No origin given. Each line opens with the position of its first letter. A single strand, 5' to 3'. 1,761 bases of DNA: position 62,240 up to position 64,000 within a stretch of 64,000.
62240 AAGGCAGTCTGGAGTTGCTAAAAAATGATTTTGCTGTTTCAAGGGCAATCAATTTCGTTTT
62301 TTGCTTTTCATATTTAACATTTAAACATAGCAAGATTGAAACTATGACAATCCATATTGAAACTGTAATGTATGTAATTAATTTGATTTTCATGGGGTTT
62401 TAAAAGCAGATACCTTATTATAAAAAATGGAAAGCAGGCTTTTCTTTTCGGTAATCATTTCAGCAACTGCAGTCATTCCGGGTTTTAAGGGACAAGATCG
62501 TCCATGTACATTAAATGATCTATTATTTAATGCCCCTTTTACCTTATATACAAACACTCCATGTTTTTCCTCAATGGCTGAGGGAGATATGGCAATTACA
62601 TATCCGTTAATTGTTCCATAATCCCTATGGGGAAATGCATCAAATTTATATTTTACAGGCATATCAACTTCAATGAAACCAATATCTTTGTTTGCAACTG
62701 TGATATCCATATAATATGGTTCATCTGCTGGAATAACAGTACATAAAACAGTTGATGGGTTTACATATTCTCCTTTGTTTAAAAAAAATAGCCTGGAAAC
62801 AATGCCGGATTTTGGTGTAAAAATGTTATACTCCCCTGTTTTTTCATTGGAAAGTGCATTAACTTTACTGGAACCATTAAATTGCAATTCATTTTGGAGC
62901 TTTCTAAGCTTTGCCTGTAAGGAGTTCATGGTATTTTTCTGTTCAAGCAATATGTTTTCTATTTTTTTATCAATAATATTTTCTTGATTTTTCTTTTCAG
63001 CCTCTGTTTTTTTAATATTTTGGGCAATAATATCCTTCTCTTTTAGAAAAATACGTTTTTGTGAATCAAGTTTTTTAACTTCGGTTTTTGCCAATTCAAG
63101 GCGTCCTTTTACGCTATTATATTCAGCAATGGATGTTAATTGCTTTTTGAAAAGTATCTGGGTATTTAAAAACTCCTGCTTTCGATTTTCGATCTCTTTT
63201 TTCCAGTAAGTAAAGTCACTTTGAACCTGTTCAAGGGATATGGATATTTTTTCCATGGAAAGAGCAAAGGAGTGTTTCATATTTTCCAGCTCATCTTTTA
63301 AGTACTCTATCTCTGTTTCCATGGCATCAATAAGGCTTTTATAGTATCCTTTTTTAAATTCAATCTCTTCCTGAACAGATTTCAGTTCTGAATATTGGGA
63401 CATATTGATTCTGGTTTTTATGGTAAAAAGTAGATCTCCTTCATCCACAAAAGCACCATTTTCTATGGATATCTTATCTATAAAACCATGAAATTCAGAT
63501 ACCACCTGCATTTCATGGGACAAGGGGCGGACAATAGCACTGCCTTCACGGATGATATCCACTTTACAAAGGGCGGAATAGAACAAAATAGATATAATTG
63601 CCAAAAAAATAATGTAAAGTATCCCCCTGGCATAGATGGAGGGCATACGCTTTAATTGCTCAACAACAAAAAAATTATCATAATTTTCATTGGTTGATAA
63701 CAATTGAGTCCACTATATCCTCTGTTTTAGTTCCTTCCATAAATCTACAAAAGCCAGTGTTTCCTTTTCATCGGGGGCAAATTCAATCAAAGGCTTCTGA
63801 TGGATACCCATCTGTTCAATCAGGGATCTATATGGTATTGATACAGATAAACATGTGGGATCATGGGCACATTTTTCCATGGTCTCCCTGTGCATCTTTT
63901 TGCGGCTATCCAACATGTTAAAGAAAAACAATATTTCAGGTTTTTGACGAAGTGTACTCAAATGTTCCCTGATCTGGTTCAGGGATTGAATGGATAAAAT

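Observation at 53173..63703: Candidate undescribed double-glycine peptide system: cNMP-gated PCAT, TolC-like and HlyD proteins, GG-leader precursor, unknown Cys-rich protein and two parvulin/SurA-like genes, next to an IS remnant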

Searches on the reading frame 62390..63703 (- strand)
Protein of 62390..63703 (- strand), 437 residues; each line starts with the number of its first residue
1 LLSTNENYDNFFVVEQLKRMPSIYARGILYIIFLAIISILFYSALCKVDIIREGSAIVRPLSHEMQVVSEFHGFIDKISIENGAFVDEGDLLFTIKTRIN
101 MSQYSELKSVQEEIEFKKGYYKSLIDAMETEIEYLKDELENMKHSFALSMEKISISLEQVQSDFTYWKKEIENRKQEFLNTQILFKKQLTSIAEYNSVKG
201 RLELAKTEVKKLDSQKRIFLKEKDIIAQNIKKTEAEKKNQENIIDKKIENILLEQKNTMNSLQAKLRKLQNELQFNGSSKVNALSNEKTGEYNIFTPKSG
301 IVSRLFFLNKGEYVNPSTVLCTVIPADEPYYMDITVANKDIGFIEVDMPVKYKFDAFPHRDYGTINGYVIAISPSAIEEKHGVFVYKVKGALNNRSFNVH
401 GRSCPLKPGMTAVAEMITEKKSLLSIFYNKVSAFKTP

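Call 3: search_protein_families(library=pfam, proteins=[window:62390-63703:-], max_evalue=0.1)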
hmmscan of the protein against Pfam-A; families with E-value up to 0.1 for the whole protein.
window:62390-63703:- (437 aa): 4 families
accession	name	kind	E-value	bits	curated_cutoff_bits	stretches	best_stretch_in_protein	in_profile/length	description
PF13437.12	HlyD_3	-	2e-15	57.8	22.2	1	294-409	2-106/106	HlyD family secretion protein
PF16576.10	HlyD_D23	-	5.8e-11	42.5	30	1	204-376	48-188/214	Barrel-sandwich domain of CusB or HlyD membrane-fusion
PF00364.28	Biotin_lipoyl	-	8.3e-05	22.8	22.1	1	64-95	42-73/73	Biotin-requiring enzyme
PF13533.13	Biotin_lipoyl_2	-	0.037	14.3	29.8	0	75-95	11-31/32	Biotin-lipoyl like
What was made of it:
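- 62390..63703 (-): HlyD-type membrane-fusion protein. PF13437 and PF16576 (call 3).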

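Call 4: search_protein_families(library=ncbifam, proteins=[window:62390-63703:-], max_evalue=0.1)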
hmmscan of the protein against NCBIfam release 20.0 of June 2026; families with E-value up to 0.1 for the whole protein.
window:62390-63703:- (437 aa): 9 families
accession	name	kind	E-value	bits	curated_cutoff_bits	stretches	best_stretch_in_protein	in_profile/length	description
TIGR01843.1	type_I_hlyD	subfamily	4.1e-43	147.9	208.65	1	25-429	4-409/422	HlyD family type I secretion periplasmic adaptor subunit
TIGR01730.1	RND_mfp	subfamily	1.8e-15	56.7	94.9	2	255-418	97-246/322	efflux RND transporter periplasmic adaptor subunit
TIGR00998.1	8a0101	subfamily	9.6e-12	44.5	390.8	2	168-359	86-270/334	EmrA/EmrK family multidrug efflux transporter periplasmic adaptor subunit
TIGR00999.1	8a0102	subfamily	1.8e-05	24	319.3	0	154-221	19-86/271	CzcB/NccB family metal efflux transporter periplasmic adaptor subunit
NF006079.0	PRK08225.1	equivalog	2.4e-05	24.3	95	1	56-95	30-69/70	acetyl-CoA carboxylase biotin carboxyl carrier protein subunit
NF011715.0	PRK15136.1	equivalog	2.6e-05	23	563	1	191-347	118-269/390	multidrug efflux MFS transporter periplasmic adaptor subunit EmrA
NF045904.1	RND-peri-MexE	equivalog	0.00046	19.2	714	1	66-103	65-102/390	multidrug efflux RND transporter periplasmic adaptor subunit MexE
NF007785.0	PRK10476.1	equivalog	0.00049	19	376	1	31-101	17-85/347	multidrug transporter subunit MdtN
NF004547.1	PRK05889.1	equivalog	0.0043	17.2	75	1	56-95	29-70/71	biotin/lipoyl-binding carrier protein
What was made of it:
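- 62390..63703 (-): TIGR01843 148 bits, cutoff 209 (call 4).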

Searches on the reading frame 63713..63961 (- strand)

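Call 3: search_protein_families(library=pfam, proteins=[window:63713-63961:-], max_evalue=0.1)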
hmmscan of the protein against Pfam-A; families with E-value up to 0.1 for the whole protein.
window:63713-63961:- (82 aa): 0 families

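Call 4: search_protein_families(library=ncbifam, proteins=[window:63713-63961:-], max_evalue=0.1)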
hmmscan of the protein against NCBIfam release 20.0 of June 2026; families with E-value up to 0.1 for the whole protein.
window:63713-63961:- (82 aa): 1 family
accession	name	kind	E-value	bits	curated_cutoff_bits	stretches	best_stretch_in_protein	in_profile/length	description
NF009701.0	PRK13230.1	subfamily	0.042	12.8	350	1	40-77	219-256/291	nitrogenase reductase-like protein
